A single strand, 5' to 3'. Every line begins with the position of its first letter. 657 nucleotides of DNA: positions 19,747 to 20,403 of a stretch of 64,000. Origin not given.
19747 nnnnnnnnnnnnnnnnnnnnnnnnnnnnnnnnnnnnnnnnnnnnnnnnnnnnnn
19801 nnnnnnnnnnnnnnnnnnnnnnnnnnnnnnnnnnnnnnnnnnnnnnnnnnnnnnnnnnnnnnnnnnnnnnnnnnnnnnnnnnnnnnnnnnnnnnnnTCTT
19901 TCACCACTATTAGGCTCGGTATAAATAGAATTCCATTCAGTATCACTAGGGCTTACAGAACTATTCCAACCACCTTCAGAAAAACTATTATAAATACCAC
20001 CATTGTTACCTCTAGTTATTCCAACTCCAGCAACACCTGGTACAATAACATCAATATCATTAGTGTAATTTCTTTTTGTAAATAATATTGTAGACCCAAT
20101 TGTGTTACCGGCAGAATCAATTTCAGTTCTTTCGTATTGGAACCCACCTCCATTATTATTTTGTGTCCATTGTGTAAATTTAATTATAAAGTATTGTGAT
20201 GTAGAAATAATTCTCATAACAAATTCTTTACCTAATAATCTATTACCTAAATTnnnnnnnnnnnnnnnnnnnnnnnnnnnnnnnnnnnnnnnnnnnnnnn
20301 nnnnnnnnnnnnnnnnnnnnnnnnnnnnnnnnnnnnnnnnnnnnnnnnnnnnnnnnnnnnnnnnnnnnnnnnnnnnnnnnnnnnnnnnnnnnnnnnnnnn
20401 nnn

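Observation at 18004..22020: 1338-aa Asn-rich beta-solenoid protein with two copies of a ~150-aa globular module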

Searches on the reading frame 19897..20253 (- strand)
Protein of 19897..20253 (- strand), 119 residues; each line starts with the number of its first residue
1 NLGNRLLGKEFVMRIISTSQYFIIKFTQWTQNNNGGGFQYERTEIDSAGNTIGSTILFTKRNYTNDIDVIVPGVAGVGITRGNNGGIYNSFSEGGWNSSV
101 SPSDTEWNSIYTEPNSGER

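Call 60: find_homologous_proteins(query=A3, max_evalue=0.001)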
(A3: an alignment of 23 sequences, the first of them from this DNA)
Query A3 (23 sequences) (119 aa, profile of the alignment): 30 proteins with E <= 0.001 among 471 candidates.
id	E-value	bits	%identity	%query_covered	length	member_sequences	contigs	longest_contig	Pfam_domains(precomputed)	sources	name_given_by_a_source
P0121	1.9e-45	172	70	89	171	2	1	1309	-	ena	-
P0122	2.1e-42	162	51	94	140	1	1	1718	-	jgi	jgi:hypothetical protein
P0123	1.4e-23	101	52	69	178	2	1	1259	-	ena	-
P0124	3.0e-18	84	43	82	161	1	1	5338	-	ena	-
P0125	1.7e-17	82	53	50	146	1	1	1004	PF01041.24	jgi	jgi:hypothetical protein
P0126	1.2e-14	72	45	55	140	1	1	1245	-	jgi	jgi:hypothetical protein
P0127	1.1e-13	69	41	31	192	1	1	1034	-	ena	-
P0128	1.8e-13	69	47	32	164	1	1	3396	-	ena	-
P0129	9.7e-13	66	52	45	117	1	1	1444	-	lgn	-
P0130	2.4e-12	65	45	32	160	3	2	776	-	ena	-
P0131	1.0e-11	63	38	34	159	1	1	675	-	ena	-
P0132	1.7e-11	62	38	34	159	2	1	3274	-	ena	-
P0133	9.9e-11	60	38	34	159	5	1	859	-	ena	-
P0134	1.6e-10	59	39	32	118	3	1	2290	-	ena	-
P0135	2.9e-10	58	35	34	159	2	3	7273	-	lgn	-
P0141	1.7e-9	56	38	33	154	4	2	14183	-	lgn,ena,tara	tara:strand:+ start:3379 stop:3843 length:465 start_codon:yes stop_codon:yes gene_type:complete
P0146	2.2e-8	52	37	32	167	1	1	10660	-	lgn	-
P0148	1.8e-7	49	47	50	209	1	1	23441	-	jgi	-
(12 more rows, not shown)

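Call 63: search_protein_families(library=pfam, proteins=[P0131, P0135, P0141, P0146, P0128, P0148, P0124], max_evalue=1)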
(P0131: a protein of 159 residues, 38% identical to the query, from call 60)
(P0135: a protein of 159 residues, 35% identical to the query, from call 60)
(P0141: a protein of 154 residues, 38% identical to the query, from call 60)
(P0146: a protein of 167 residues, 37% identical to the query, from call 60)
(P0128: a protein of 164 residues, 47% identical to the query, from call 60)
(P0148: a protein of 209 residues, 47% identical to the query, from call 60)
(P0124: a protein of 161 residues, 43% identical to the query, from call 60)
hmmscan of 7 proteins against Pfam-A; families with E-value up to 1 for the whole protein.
P0131 (159 aa): 0 families

P0135 (159 aa): 0 families

P0141 (154 aa): 0 families

P0146 (167 aa): 0 families

P0128 (164 aa): 1 family
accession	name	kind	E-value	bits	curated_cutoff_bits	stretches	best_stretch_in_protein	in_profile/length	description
PF08139.17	LPAM_1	-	0.048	14.6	20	1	6-21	3-18/18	Prokaryotic membrane lipoprotein lipid attachment site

P0148 (209 aa): 0 families

P0124 (161 aa): 0 families

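Call 64: search_protein_families(library=ncbifam, proteins=[P0131, P0135, P0141, P0146, P0128], max_evalue=1)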
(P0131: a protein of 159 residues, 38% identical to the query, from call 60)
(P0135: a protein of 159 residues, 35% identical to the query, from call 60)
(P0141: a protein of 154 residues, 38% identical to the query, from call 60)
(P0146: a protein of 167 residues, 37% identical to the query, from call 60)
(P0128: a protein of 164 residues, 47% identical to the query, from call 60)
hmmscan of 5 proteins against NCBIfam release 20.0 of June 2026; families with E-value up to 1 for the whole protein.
P0131 (159 aa): 1 family
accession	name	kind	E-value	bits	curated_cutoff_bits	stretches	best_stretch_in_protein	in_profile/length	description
NF053773.1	BSAP5i_fam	equivalog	0.0086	16.1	150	1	1-47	1-49/135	BSAP-5i family immunity protein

P0135 (159 aa): 0 families

P0141 (154 aa): 1 family
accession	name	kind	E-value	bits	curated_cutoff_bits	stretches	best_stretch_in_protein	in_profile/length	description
NF053689.1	BamJ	equivalog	0.072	13.4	100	1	5-85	11-95/184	BamJ family beta-barrel-assembly machinery protein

P0146 (167 aa): 1 family
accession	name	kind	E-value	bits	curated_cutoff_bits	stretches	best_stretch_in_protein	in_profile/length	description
NF041599.1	reg_PtrA_PA2808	domain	0.067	13.1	31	1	1-36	1-35/46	co-regulatory protein PtrA N-terminal domain-containing protein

P0128 (164 aa): 0 families

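Call 65: search_solved_structures(query=P0128, max_evalue=10)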
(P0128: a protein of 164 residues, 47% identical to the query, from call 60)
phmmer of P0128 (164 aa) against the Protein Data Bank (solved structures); distinct sequences matched with E-value up to 10: 1.
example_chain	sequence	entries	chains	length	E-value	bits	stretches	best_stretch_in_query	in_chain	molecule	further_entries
5vhe_A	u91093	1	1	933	2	11.6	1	109-161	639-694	DEAH (Asp-Glu-Ala-His) box polypeptide 36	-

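Call 69: find_encoding_contigs(protein=P0141, flank=7000, max_places=3)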
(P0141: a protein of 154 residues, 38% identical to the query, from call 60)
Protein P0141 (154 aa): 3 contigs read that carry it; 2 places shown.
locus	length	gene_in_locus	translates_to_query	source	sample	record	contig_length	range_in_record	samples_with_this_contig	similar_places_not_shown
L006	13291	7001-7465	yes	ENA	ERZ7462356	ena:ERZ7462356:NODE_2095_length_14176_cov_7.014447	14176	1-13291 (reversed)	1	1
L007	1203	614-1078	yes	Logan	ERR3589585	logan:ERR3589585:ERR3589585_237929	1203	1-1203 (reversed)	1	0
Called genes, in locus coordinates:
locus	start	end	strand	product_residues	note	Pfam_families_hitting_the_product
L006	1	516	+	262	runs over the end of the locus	PF02540:NAD_synthase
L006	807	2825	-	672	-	PF01807:Zn_ribbon_DnaG, PF08275:DNAG_N, PF01751:Toprim, PF13155:Toprim_2, PF13362:Toprim_3 (weak), PF13662:Toprim_4, PF10410:DnaB_bind, PF28534:DUF8430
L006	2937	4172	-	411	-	PF06689:zf-C4_ClpX, PF00493:MCM (weak), PF00158:Sigma54_activat (faint), PF00004:AAA, PF07724:AAA_2, PF07728:AAA_5 (faint), PF13401:AAA_22 (weak), PF10431:ClpB_D2-small (weak)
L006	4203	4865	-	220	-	PF00574:CLP_protease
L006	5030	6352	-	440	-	PF05697:Trigger_N, PF28537:FKBP-like_TF, PF05698:Trigger_C (weak), PF28539:TF_C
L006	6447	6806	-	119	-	PF04020:Phage_holin_4_2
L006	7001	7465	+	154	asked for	-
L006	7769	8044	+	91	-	-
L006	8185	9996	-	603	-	PF19576:Acyltransf_2, PF01553:Acyltransferase, PF13444:Acetyltransf_5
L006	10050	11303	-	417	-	PF00696:AA_kinase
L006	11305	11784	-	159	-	PF13420:Acetyltransf_4 (weak), PF00583:Acetyltransf_1, PF13673:Acetyltransf_10, PF13508:Acetyltransf_7 (weak)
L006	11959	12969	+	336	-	PF00316:FBPase, PF18913:FBPase_C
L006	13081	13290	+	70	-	?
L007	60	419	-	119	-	PF04020:Phage_holin_4_2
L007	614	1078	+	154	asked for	-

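Call 70: find_encoding_contigs(protein=P0146, flank=7000, max_places=2)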
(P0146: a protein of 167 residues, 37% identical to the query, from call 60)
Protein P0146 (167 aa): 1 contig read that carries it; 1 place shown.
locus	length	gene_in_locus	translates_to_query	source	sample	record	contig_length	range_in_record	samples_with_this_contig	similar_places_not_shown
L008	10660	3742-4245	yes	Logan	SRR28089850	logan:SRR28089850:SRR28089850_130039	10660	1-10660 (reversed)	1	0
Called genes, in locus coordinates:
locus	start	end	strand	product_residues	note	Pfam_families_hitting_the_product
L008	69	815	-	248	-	-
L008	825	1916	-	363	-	PF01408:GFO_IDH_MocA, PF03807:F420_oxidored (weak), PF02894:GFO_IDH_MocA_C, PF22725:GFO_IDH_MocA_C3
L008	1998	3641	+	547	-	-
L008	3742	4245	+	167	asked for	-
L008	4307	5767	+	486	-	PF01554:MatE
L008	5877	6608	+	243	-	PF06167:Peptidase_M90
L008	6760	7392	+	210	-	PF01844:HNH, PF13395:HNH_4, PF14279:HNH_5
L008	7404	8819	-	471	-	PF00041:fn3, PF10102:DUF2341, PF13385:Laminin_G_3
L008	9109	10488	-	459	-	PF08447:PAS_3, PF13426:PAS_9 (faint), PF00990:GGDEF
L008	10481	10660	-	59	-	?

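Call 80: search_protein_representatives(alignment_id=A3)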
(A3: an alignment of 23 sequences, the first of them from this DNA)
Query: 23 sequences, 117 profile positions. Proteins with E-value up to 0.001 (for the whole library): 1611; up to 1e-10: 710; up to 1e-30: 217. The best 150 are listed.
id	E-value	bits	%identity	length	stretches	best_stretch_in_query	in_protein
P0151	4.0e-159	536.7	-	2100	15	8-106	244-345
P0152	6.6e-108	371.5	-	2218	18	1-45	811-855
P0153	4.3e-105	362.5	-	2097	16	2-45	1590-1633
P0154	9.8e-95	329.1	-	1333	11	6-106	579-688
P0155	4.3e-91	317.3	-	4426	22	5-44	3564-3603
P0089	2.8e-86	301.8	-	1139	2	2-113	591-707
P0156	6.5e-85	297.4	-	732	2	1-117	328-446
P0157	3.0e-80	282.3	-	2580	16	45-112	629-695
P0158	3.8e-79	278.8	-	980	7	6-106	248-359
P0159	7.5e-76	268.2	-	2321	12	6-60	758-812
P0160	3.8e-72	256.2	-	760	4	2-107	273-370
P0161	7.9e-70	248.7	-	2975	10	54-106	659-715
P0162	1.5e-68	244.6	-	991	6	1-106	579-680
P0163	1.4e-67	241.5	-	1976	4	3-107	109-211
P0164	4.6e-66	236.6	-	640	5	6-106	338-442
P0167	1.1e-62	225.7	-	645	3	1-114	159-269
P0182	1.4e-54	199.6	-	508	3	2-114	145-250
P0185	6.1e-53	194.3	-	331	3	50-113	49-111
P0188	4.9e-52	191.4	-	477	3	6-115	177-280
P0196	2.1e-49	182.9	-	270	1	1-116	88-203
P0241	3.5e-41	156.3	-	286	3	6-105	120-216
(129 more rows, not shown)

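Call 81: search_protein_families(library=pfam, proteins=[P0156, P0160, P0164, P0167, P0182, P0185, P0188, P0196, P0154, P0158], max_evalue=0.001)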
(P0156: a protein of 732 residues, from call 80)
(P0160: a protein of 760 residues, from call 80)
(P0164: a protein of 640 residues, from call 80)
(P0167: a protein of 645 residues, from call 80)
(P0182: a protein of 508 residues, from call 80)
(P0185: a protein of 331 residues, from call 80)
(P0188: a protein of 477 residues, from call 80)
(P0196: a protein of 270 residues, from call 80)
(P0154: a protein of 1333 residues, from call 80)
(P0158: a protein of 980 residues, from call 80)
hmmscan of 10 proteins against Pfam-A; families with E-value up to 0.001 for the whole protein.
P0156 (732 aa): 0 families

P0160 (760 aa): 0 families

P0164 (640 aa): 1 family
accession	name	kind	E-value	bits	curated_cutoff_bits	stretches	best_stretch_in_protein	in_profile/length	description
PF02368.24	Big_2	-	3.2e-07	30.6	22.8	1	38-120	2-79/79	Bacterial Ig-like domain (group 2)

P0167 (645 aa): 0 families

P0182 (508 aa): 0 families

P0185 (331 aa): 0 families

P0188 (477 aa): 0 families

P0196 (270 aa): 0 families

P0154 (1333 aa): 0 families

P0158 (980 aa): 1 family
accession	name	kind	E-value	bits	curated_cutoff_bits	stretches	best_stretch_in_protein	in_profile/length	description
PF10246.15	MRP-S35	-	6.2e-06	26.5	25.1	0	380-403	20-43/105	Mitochondrial ribosomal protein MRP-S35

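Call 83: search_protein_families(library=pfam, proteins=[P0151, P0155, P0152], max_evalue=0.01)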
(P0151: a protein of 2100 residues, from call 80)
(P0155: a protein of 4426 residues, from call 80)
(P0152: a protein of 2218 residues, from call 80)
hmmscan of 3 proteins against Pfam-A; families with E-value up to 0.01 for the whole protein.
P0151 (2100 aa): 3 families
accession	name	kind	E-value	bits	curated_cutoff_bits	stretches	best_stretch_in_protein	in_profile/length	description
PF13860.13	FlgD_ig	-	1.3e-08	35.2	27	1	2026-2087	13-75/79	FlgD Ig-like domain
PF18962.6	Por_Secre_tail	-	4.5e-06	27.3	27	1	2017-2096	2-73/75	Secretion system C-terminal sorting domain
PF14292.12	SusE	-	0.0011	19.5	25.2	1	1883-1968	11-99/106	SusE outer membrane protein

P0155 (4426 aa): 1 family
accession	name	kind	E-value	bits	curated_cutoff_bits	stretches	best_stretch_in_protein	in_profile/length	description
PF12810.13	ALK_LTK_GRD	-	2.7e-47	162.2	24.5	2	3707-3914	6-242/243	ALK/LTK, Glycine-rich domain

P0152 (2218 aa): 2 families
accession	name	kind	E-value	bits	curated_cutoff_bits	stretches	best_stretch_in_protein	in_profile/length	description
PF18962.6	Por_Secre_tail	-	1e-10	42.2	27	1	2146-2217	1-75/75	Secretion system C-terminal sorting domain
PF02368.24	Big_2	-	0.0033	17.8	22.8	0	2080-2119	37-73/79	Bacterial Ig-like domain (group 2)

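Call 85: find_encoding_contigs(protein=P0188, flank=8000, max_places=2)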
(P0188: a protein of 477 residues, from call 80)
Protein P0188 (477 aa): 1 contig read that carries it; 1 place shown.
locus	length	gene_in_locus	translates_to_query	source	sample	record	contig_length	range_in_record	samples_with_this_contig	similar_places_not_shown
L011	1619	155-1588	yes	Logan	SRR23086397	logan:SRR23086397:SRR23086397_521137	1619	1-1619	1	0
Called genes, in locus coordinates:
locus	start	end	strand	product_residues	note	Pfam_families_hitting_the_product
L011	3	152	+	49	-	?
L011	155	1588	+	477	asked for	-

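Call 86: search_dna_similar(collection=phages, query=P0185, mode=protein, max_evalue=0.001, max_rows=25)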
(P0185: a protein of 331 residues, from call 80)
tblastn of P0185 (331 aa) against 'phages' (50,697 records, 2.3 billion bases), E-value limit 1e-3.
No match.

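Call 87: search_protein_families(library=ncbifam, proteins=[P0151, P0164, P0185, P0160, P0154, P0241], max_evalue=0.01)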
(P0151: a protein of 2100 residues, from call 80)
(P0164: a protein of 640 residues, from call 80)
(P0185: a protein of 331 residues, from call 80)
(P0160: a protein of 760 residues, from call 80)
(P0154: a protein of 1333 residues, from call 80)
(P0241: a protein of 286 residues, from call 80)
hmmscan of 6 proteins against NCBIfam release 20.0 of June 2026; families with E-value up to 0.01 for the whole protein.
P0151 (2100 aa): 5 families
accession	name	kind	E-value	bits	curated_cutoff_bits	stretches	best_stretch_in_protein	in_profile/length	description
NF052323.1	T9SSA_dep_M6i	equivalog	4.2e-07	28.3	600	1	2016-2090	960-1029/1043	T9SS-dependent M6-like inactivated metalloprotease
TIGR04183.1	Por_Secre_tail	domain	4.8e-07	29.7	23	1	2017-2097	2-70/72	T9SS type A sorting domain-containing protein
NF033707.1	T9SS_sortase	equivalog_domain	3e-06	25.2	420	1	2015-2091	1000-1081/1095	type IX secretion system sortase PorU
NF005176.1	PRK06655.1-1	equivalog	6.4e-06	26.2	230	1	2032-2094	94-156/197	flagellar hook assembly protein FlgD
NF038113.1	T9SSA_dep_M36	equivalog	0.00027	19.2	885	1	2003-2097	786-867/869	T9SS-dependent M36 family metallopeptidase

P0164 (640 aa): 0 families

P0185 (331 aa): 0 families

P0160 (760 aa): 0 families

P0154 (1333 aa): 0 families

P0241 (286 aa): 0 families

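Call 90: search_solved_structures(query=A5, max_evalue=10)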
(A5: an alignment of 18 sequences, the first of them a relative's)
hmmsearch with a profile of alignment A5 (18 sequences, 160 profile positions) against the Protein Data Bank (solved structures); distinct sequences matched with E-value up to 10: 7.
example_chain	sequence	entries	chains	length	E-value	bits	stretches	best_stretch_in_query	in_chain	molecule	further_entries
3hog_A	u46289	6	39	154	0.71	12.9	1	99-135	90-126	Superoxide dismutase [Cu-Zn], chloroplastic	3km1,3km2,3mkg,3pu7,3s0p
3l9e_A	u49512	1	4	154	0.84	12.6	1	103-151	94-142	Superoxide dismutase [Cu-Zn]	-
3l9y_A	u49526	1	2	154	0.89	12.6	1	103-151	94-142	Superoxide dismutase [Cu-Zn]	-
7znr_A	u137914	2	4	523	1.5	11.8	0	28-78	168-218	Sucrose-6-phosphate hydrolase | Glycoside hydrolase family 32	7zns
8a9y_E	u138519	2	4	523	1.5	11.8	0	28-78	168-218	Glycoside hydrolase family 32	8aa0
8aa2_E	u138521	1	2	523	1.5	11.8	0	28-78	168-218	Glycoside hydrolase family 32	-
1srd_A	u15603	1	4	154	1.6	11.7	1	98-135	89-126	COPPER,ZINC SUPEROXIDE DISMUTASE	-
